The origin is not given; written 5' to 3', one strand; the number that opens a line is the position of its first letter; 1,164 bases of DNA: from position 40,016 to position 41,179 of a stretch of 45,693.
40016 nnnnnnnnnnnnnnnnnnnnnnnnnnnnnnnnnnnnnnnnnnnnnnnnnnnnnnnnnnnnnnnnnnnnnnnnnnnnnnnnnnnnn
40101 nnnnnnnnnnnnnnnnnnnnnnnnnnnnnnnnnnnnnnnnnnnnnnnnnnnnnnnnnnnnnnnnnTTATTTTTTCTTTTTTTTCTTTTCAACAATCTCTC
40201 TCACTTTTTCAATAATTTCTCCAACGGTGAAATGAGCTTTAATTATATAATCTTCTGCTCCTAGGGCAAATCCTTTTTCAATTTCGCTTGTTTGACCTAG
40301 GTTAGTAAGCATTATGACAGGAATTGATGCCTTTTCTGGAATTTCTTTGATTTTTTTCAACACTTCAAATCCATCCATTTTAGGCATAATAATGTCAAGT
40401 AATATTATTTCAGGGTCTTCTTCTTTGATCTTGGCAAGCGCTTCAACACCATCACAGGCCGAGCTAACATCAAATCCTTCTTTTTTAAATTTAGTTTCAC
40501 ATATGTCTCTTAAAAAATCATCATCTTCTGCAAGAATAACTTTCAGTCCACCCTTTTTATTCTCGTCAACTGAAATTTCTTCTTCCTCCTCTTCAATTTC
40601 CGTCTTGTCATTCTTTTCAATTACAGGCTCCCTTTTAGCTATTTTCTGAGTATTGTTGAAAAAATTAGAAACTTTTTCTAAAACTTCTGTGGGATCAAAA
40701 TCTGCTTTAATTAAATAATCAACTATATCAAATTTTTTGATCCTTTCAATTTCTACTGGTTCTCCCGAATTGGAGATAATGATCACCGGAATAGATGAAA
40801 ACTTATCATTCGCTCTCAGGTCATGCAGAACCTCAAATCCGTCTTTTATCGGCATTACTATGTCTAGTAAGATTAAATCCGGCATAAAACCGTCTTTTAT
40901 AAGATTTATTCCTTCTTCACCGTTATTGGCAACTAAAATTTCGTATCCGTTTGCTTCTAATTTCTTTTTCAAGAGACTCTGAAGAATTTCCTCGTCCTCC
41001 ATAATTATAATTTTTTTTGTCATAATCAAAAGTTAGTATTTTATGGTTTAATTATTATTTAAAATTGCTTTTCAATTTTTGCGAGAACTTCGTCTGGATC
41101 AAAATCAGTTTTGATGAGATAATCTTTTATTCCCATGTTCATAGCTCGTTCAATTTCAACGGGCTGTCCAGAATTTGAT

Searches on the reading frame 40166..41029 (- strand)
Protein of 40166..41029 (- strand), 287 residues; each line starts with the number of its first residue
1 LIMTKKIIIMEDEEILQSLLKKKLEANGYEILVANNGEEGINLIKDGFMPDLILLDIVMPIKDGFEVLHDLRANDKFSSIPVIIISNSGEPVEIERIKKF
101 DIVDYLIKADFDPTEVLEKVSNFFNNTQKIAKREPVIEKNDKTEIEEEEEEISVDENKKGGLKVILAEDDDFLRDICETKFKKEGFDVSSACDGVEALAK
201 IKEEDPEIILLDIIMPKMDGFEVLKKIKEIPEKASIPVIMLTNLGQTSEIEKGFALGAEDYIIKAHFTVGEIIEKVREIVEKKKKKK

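Call 11: search_protein_families(library=pfam, proteins=[window:40166-41029:-])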
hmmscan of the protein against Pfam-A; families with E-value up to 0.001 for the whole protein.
window:40166-41029:- (287 aa): 1 family
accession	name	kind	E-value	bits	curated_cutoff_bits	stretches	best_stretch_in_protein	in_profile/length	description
PF00072.30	Response_reg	-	1.2e-45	154.6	30.2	2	164-276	1-110/111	Response regulator receiver domain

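Call 19: find_homologous_proteins(query=window:40169-41023:-, max_evalue=1e-20)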
Query seq(285 aa) (285 aa): 946 proteins with E <= 1e-20 among 8000 candidates; the best 120 are listed.
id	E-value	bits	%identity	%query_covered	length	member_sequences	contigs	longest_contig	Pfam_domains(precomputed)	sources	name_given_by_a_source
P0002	1.2e-171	587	100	100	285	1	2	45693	PF00072.31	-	-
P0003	2.6e-128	445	76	100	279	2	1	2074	PF00072.31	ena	-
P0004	8.3e-128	443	76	100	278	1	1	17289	PF00072.31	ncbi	-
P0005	9.4e-128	443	75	98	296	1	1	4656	PF00072.31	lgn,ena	-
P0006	1.0e-126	440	73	98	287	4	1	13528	PF00072.31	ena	-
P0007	5.4e-126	438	73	98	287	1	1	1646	PF00072.31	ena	-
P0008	4.0e-125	435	75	100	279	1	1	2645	PF00072.31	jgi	-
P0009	1.6e-115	403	70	100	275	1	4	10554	PF00072.31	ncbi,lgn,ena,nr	ncbi:MAG: response regulator [Candidatus Pacebacteria bacterium]|nr:response regulator [Candidatus P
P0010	1.2e-113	397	75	91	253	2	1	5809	PF00072.31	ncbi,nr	ncbi:MAG: response regulator, partial [Candidatus Pacebacteria bacterium]|nr:response regulator [Can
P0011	1.2e-107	377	65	97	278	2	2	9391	PF00072.31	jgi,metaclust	metaclust:\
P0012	1.1e-96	341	62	95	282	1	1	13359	PF00072.31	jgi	-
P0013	9.1e-95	335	60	100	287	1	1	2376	PF00072.31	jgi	jgi:DNA-binding response OmpR family regulator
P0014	9.5e-95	335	61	99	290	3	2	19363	PF00072.31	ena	-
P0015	3.7e-94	333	60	95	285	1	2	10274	PF00072.31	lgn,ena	-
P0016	7.3e-94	332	60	99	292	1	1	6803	PF00072.31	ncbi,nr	ncbi:response regulator [Patescibacteria group bacterium]|nr:response regulator [Patescibacteria gro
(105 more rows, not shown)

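Call 20: find_encoding_contigs(protein=P0004, flank=6000, max_places=3)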
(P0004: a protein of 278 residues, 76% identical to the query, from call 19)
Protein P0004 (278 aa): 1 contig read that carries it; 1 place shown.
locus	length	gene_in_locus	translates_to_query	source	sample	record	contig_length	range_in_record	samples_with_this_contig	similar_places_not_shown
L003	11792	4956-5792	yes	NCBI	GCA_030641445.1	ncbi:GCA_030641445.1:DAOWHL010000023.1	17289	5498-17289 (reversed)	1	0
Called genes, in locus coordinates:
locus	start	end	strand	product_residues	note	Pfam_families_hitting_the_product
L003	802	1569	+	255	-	-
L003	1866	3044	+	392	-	PF08495:FIST, PF10442:FIST_C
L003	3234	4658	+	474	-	PF00512:HisKA, PF02518:HATPase_c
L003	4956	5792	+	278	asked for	PF00072:Response_reg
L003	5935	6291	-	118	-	-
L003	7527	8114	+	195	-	PF01944:SpoIIM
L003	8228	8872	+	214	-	PF00730:HhH-GPD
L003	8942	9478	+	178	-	PF02915:Rubrerythrin (faint)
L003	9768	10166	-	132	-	-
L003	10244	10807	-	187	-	PF04350:PilO (weak)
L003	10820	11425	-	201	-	PF05137:PilN (weak)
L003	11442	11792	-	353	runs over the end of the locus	PF11104:PilM_2, PF14450:FtsA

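Call 21: find_encoding_contigs(protein=P0006, flank=6000, max_places=3)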
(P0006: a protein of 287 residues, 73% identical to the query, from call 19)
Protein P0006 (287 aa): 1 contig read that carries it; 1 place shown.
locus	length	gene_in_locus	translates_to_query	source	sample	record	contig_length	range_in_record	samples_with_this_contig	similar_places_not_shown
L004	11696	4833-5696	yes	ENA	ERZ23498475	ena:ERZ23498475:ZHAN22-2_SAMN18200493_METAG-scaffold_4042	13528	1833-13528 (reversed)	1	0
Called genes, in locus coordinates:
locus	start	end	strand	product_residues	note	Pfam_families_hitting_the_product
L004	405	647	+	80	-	-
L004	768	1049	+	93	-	-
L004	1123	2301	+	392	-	PF08495:FIST, PF10442:FIST_C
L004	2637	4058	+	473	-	PF12860:PAS_7 (faint), PF00989:PAS (weak), PF13426:PAS_9 (weak), PF00512:HisKA, PF02518:HATPase_c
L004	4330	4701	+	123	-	PF00072:Response_reg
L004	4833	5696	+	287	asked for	PF00072:Response_reg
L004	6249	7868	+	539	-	PF00682:HMGL-like, PF08502:LeuA_dimer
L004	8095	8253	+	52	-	-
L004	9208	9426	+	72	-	-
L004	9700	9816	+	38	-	-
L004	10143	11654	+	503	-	PF00682:HMGL-like, PF22617:HCS_D2, PF08502:LeuA_dimer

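Call 22: find_encoding_contigs(protein=P0009, flank=6000, max_places=3)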
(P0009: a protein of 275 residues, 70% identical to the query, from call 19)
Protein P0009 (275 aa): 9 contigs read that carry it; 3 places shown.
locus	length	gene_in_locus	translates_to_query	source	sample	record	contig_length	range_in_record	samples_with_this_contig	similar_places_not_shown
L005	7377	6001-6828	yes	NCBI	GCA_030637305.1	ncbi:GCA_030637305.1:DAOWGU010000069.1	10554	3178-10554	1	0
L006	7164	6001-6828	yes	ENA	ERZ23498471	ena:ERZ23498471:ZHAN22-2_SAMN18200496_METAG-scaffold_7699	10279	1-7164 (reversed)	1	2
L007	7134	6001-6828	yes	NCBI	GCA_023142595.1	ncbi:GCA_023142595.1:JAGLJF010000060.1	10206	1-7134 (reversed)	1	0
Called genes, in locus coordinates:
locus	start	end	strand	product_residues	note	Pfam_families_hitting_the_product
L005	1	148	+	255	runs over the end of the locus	-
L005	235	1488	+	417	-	PF00672:HAMP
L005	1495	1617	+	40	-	-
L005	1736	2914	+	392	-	PF08495:FIST, PF10442:FIST_C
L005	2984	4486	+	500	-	PF13426:PAS_9 (weak), PF00512:HisKA, PF02518:HATPase_c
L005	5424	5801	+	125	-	PF00072:Response_reg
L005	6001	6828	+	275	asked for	PF00072:Response_reg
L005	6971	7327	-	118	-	-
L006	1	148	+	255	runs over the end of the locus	-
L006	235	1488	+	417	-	PF00672:HAMP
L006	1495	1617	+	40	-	-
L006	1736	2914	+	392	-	PF08495:FIST, PF10442:FIST_C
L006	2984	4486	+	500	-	PF13426:PAS_9 (weak), PF00512:HisKA, PF02518:HATPase_c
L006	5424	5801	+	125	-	PF00072:Response_reg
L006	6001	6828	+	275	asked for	PF00072:Response_reg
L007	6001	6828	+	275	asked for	PF00072:Response_reg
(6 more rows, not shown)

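Call 27: find_related_loci(query=A2, collection=genome_contigs, flank=6000)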
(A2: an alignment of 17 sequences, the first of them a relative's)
Query A2 (285 aa) in genome_contigs; peptide patterns used: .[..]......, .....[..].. (x = any residue, [..] = any of these).
449 stretches matched a pattern; 204 encode a relative of the query (tblastn E <= 1e-3); the best 80 are kept; 80 distinct loci.
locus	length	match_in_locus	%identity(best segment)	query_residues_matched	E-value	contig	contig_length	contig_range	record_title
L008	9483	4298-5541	73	1-278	2e-123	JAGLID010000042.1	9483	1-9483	MAG: Candidatus Paceibacterota bacterium isolate RS_2_29 ROV157_2.bin.29.fa_42, whole genome shotgun sequence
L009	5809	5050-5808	75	1-281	4e-110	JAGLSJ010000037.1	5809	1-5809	MAG: Candidatus Paceibacterota bacterium isolate RS_9_49 ROV157_9.bin.49.fa_37, whole genome shotgun sequence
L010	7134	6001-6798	69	1-282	2e-108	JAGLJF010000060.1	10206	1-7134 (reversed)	MAG: Candidatus Paceibacterota bacterium isolate RS_3_34 ROV157_3.bin.34.fa_60, whole genome shotgun sequence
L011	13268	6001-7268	55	1-281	7e-98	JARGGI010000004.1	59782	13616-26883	MAG: Patescibacteria group bacterium isolate C14-28 NODE_4_length_59782_cov_19.756335, whole genome shotgun sequence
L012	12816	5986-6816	52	1-281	6e-94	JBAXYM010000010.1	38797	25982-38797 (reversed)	MAG: Patescibacteria group bacterium isolate SO_2016_CLC_T1_18 scaffold00372_PH3_Jul14_2016, whole genome shotgun sequen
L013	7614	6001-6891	55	1-281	1e-88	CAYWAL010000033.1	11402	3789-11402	MAG TPA_asm: uncultured Candidatus Saccharibacteria bacterium isolate SRP216583_co2_140 genome assembly, contig: NODE_47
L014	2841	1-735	62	4-271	1e-85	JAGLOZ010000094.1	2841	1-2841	MAG: Candidatus Paceibacterota bacterium isolate RS_7_61 ROV157_7.bin.61.fa_94, whole genome shotgun sequence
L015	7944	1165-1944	49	2-281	7e-76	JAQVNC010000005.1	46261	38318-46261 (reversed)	MAG: Patescibacteria group bacterium isolate STF1_148 NODE_1508_length_46261_cov_6.248927_Sandtown_F1, whole genome shot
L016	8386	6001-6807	51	1-275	1e-75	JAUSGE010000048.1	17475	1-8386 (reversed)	MAG: bacterium isolate E14_metabat.bin.105 E14_k141_1827561, whole genome shotgun sequence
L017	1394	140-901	49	1-277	1e-78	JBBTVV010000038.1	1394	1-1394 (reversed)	MAG: Patescibacteria group bacterium isolate H43-bin112_1 H43_bin112_1_000000000038, whole genome shotgun sequence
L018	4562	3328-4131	49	1-278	3e-73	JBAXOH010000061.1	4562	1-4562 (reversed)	MAG: bacterium isolate ELA500 MAG500_61, whole genome shotgun sequence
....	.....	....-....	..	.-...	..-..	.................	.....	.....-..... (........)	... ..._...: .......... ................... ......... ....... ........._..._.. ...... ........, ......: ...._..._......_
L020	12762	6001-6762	47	2-282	7e-71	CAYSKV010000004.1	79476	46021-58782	MAG TPA_asm: uncultured Gammaproteobacteria bacterium isolate binchicken_co154_6 genome assembly, contig: NODE_272_lengt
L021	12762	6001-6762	48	2-281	4e-70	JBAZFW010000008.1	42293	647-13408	MAG: Patescibacteria group bacterium isolate SO_2017_LW3_29 NODE_2068_length_42293_cov_3.357516_LW162_2017, whole genome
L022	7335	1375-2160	47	1-277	4e-69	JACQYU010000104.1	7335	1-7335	MAG: Candidatus Falkowbacteria bacterium isolate NC_groundwater_1549_Pr4_S-0.65um_40_6 SR1-18-Sp65_coassembly_scaffold_7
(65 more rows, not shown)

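Call 33: find_encoding_contigs(protein=P0005, flank=6000, max_places=3)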
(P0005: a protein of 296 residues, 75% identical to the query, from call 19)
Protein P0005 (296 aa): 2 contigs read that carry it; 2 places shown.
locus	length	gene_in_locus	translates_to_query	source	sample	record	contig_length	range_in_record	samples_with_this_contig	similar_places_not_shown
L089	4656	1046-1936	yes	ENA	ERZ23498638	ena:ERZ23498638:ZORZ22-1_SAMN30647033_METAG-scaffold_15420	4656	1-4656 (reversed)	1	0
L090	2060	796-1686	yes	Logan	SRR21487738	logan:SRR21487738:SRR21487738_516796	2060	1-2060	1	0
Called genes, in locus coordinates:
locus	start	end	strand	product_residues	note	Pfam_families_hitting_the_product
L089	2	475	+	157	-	?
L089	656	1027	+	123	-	PF00072:Response_reg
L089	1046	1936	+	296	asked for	PF00072:Response_reg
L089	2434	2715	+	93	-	-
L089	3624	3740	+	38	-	-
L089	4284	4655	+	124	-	?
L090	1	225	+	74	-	?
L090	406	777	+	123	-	PF00072:Response_reg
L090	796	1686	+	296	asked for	PF00072:Response_reg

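Call 34: find_encoding_contigs(protein=P0011, flank=6000, max_places=3)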
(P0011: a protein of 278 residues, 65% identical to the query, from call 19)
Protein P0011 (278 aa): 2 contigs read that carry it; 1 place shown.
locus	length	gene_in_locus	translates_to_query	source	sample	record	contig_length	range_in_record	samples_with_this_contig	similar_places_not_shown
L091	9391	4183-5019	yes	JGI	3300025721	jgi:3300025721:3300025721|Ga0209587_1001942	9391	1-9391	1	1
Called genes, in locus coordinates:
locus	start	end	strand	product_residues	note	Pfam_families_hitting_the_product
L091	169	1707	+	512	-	PF00672:HAMP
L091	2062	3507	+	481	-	PF00512:HisKA, PF02518:HATPase_c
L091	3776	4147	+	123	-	PF00072:Response_reg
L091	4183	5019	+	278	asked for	PF00072:Response_reg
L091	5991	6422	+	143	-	-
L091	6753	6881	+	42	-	-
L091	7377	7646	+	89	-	-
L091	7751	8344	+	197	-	PF01944:SpoIIM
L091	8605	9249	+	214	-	PF00730:HhH-GPD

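Call 48: find_encoding_contigs(protein=P0012, flank=5000, max_places=2)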
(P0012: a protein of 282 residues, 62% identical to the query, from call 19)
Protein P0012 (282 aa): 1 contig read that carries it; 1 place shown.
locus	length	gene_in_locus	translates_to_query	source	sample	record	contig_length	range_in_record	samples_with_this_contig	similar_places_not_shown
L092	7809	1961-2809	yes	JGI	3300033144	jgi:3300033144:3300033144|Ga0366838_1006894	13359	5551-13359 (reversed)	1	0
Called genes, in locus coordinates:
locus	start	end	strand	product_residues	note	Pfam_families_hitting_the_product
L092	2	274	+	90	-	?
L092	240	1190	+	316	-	PF00512:HisKA, PF02518:HATPase_c, PF14501:HATPase_c_5 (faint)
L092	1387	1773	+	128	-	PF00072:Response_reg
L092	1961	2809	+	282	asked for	PF00072:Response_reg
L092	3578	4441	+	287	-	PF04909:Amidohydro_2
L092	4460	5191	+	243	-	PF04127:DFP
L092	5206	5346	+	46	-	PF13248:Zn_ribbon_3, PF12773:DZR (faint), PF13240:Zn_Ribbon_1 (faint)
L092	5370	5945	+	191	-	PF02441:Flavoprotein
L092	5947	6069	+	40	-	-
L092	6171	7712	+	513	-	PF00596:Aldolase_II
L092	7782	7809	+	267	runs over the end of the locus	PF23023:Anti-Pycsar_Apyc1, PF12706:Lactamase_B_2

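Call 49: find_encoding_contigs(protein=P0014, flank=5000, max_places=2)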
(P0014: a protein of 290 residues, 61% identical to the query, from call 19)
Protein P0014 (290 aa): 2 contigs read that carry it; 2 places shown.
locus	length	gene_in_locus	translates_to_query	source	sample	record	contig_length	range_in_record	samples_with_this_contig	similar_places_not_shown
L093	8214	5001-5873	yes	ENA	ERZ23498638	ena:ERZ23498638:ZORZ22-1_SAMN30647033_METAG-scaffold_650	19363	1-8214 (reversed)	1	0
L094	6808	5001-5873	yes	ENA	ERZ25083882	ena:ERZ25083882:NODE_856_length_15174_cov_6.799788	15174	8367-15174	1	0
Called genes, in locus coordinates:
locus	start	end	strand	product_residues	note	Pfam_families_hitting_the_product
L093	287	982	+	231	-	PF12724:Flavodoxin_5 (weak)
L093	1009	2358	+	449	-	PF12724:Flavodoxin_5 (faint)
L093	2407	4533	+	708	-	PF00512:HisKA, PF02518:HATPase_c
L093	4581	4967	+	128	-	PF00072:Response_reg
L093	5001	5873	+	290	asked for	PF00072:Response_reg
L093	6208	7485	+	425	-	PF04851:ResIII (weak), PF00270:DEAD, PF00271:Helicase_C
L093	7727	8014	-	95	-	PF01219:DAGK_prokar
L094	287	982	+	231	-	PF12724:Flavodoxin_5 (weak)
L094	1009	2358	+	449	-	PF12724:Flavodoxin_5 (faint)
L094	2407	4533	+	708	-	PF00512:HisKA, PF02518:HATPase_c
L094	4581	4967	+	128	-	PF00072:Response_reg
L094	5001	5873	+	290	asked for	PF00072:Response_reg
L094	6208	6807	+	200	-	?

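Call 50: find_encoding_contigs(protein=P0015, flank=5000, max_places=2)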
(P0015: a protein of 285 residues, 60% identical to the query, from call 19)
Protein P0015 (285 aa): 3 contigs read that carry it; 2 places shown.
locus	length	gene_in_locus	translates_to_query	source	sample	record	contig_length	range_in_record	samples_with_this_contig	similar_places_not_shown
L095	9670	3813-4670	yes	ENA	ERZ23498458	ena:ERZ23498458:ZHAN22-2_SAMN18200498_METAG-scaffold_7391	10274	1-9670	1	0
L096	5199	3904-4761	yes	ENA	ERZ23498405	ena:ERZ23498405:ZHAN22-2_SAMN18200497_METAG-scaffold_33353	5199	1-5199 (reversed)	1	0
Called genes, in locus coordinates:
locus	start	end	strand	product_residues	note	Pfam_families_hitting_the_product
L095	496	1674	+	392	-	PF08495:FIST, PF10442:FIST_C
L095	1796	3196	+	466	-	PF00512:HisKA, PF02518:HATPase_c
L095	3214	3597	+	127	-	PF00072:Response_reg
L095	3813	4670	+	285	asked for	PF00072:Response_reg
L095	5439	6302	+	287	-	PF01026:TatD_DNase (faint), PF04909:Amidohydro_2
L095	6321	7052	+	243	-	PF04127:DFP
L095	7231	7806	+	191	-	PF02441:Flavoprotein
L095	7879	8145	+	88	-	-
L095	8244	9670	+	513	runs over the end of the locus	PF00596:Aldolase_II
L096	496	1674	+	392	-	PF08495:FIST, PF10442:FIST_C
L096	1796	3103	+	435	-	-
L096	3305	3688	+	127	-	PF00072:Response_reg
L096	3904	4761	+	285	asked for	PF00072:Response_reg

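Call 61: search_protein_families(library=pfam, proteins=[L004:6249-7868:+, L004:10143-11654:+, L004:9208-9426:+], max_evalue=0.1)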
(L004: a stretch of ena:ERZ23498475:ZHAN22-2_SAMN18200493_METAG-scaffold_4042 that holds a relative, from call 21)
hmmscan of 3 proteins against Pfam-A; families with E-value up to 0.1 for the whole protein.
L004:6249-7868:+ (539 aa): 3 families
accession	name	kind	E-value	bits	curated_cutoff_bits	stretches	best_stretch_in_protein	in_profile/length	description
PF00682.25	HMGL-like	-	2e-53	181.9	29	1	9-271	3-244/260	HMGL-like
PF08502.15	LeuA_dimer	-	1.3e-19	70.9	24.9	1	393-529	2-128/131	LeuA allosteric (dimerisation) domain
PF22260.1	Permu_RdRp_thumb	-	0.06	13.9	27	0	382-437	28-83/103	Permutotetravirus RNA-dependent RNA polymerase thumb domain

L004:10143-11654:+ (503 aa): 4 families
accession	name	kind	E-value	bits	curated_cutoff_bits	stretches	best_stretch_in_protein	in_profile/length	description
PF00682.25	HMGL-like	-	3.1e-80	269.8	29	1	10-273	1-260/260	HMGL-like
PF08502.15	LeuA_dimer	-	3.5e-34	118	24.9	1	368-502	1-131/131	LeuA allosteric (dimerisation) domain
PF22617.1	HCS_D2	-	7e-23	81.2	27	1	287-367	1-82/82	Homocitrate synthase post-HMGL domain-like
PF01208.23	URO-D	-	0.073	12.5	23.9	0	158-191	187-220/346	Uroporphyrinogen decarboxylase (URO-D)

L004:9208-9426:+ (72 aa): 0 families

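Call 62: search_protein_families(library=ncbifam, proteins=[L004:6249-7868:+, L004:10143-11654:+], max_evalue=1e-10)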
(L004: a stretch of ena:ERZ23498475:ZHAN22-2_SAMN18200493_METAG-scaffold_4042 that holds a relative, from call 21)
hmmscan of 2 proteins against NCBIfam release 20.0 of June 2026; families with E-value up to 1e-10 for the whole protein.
L004:6249-7868:+ (539 aa): 16 families
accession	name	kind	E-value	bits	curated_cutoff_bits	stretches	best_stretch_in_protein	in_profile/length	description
NF002086.0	PRK00915.1-3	equivalog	1.8e-94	317.1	532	1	5-535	4-505/516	2-isopropylmalate synthase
TIGR00973.1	leuA_bact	equivalog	4.3e-85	286.1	598.7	1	10-528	4-493/494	2-isopropylmalate synthase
NF002085.0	PRK00915.1-2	subfamily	1.7e-76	258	517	1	6-524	12-492/504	2-isopropylmalate synthase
NF002087.0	PRK00915.1-4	equivalog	9.7e-75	252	729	1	5-534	4-505/516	2-isopropylmalate synthase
NF002088.0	PRK00915.1-5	equivalog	1.4e-74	251.5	697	1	8-528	4-495/514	2-isopropylmalate synthase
NF002084.0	PRK00915.1-1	equivalog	8e-69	232.5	748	1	7-529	4-497/523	2-isopropylmalate synthase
NF041069.1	IPMS_Sufob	equivalog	2.5e-60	204.7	600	1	11-407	4-370/371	isopropylmalate synthase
TIGR02090.1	LEU1_arch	subfamily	7.8e-57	193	484.75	1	11-402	4-363/363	isopropylmalate/citramalate/homocitrate synthases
TIGR02146.1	LysS_fung_arch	equivalog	1.2e-44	153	413.55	1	12-382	3-343/344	homocitrate synthase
TIGR02660.1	nifV_homocitr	equivalog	5.7e-43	147.6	462.9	1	9-400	3-363/365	homocitrate synthase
NF042434.1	IPMS_Lepto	equivalog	1.7e-38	132.6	500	1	5-385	3-370/374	2-isopropylmalate synthase LeuA2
NF002991.1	PRK03739.1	subfamily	1.8e-29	102.8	455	1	13-527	32-547/550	2-isopropylmalate synthase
TIGR00977.1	citramal_synth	equivalog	2.1e-28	98.9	450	1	8-535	2-520/526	citramalate synthase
NF042433.1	CitmalDyn_Leptosp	equivalog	4.6e-28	98.1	950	1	1-532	1-511/514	(R)-citramalate synthase CimA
TIGR00970.1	leuA_yeast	equivalog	2.5e-26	92.4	697.4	1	13-526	32-557/564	2-isopropylmalate synthase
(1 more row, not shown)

L004:10143-11654:+ (503 aa): 26 families (the best 25 are shown)
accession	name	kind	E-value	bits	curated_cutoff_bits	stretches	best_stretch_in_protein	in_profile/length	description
NF002085.0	PRK00915.1-2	subfamily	2.1e-173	577.7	517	1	5-502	8-500/504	2-isopropylmalate synthase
TIGR02090.1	LEU1_arch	subfamily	8.2e-145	482.5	484.75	1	13-377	3-362/363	isopropylmalate/citramalate/homocitrate synthases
NF002086.0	PRK00915.1-3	equivalog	6.4e-139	463.7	532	1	9-502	5-502/516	2-isopropylmalate synthase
TIGR00973.1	leuA_bact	equivalog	1.5e-128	429.4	598.7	1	10-499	1-494/494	2-isopropylmalate synthase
NF002088.0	PRK00915.1-5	equivalog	4.4e-123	411.5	697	1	9-501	2-498/514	2-isopropylmalate synthase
NF041069.1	IPMS_Sufob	equivalog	5.1e-122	407.7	600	1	14-382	4-369/371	isopropylmalate synthase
NF002087.0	PRK00915.1-4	equivalog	2.7e-121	405.6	729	1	9-502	5-503/516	2-isopropylmalate synthase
TIGR02660.1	nifV_homocitr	equivalog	2.1e-112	376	462.9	1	13-371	4-357/365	homocitrate synthase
NF002084.0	PRK00915.1-1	equivalog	9.2e-104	347.8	748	1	10-501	4-499/523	2-isopropylmalate synthase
TIGR02146.1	LysS_fung_arch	equivalog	2.1e-90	303.5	413.55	1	14-360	2-343/344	homocitrate synthase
TIGR00977.1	citramal_synth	equivalog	6.8e-75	252.3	450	1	11-498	2-513/526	citramalate synthase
NF042433.1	CitmalDyn_Leptosp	equivalog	2e-68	231.2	950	1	9-479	6-483/514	(R)-citramalate synthase CimA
NF042434.1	IPMS_Lepto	equivalog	2e-51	175.1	500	1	9-364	4-371/374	2-isopropylmalate synthase LeuA2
NF002991.1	PRK03739.1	subfamily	2.5e-30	105.7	455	1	12-500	28-550/550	2-isopropylmalate synthase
TIGR00970.1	leuA_yeast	equivalog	2.8e-24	85.6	697.4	1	192-501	230-562/564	2-isopropylmalate synthase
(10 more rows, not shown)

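Call 97: find_encoding_contigs(protein=P0008, flank=3000, max_places=3)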
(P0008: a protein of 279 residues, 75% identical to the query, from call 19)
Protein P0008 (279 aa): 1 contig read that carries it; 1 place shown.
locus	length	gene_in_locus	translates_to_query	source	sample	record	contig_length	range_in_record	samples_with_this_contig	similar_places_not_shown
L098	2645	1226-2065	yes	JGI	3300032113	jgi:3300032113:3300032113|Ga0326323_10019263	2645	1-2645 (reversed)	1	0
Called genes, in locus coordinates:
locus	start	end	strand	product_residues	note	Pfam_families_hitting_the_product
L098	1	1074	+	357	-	?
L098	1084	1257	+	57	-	-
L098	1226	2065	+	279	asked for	PF00072:Response_reg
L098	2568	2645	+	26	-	?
